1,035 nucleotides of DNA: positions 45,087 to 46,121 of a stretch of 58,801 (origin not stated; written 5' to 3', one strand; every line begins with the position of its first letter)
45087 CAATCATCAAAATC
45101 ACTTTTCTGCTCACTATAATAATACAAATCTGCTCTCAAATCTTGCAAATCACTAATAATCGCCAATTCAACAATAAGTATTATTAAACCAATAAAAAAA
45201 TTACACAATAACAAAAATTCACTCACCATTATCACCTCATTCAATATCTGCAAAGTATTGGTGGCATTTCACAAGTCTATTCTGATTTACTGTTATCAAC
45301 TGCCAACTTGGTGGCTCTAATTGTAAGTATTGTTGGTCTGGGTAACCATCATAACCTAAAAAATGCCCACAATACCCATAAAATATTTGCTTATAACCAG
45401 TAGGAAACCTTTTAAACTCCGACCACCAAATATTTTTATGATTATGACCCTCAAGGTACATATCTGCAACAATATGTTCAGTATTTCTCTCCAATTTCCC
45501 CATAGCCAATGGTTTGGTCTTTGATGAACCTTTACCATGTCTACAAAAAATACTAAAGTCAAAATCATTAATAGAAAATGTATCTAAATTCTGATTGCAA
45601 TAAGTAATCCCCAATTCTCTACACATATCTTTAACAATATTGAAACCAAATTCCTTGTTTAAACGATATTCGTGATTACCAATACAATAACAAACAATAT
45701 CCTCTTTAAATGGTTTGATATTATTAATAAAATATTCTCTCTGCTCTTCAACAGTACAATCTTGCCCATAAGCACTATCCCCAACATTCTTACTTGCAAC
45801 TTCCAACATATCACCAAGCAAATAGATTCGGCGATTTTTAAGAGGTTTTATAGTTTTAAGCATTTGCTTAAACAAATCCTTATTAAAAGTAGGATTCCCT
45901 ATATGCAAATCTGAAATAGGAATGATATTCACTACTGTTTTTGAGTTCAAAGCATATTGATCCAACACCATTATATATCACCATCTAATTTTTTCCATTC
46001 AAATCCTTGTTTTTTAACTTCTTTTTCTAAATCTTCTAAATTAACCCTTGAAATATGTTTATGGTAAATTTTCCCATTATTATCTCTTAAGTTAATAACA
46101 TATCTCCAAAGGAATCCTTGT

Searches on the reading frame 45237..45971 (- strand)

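Call 36: search_protein_families(library=pfam, proteins=[window:45237-45971:-], max_evalue=0.001)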
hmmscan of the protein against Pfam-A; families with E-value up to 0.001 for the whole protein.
window:45237-45971:- (244 aa): 1 family
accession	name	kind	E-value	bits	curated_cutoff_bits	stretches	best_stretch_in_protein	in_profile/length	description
PF00149.33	Metallophos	-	3e-08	34.8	21.5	1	16-204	3-159/191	Calcineurin-like phosphoesterase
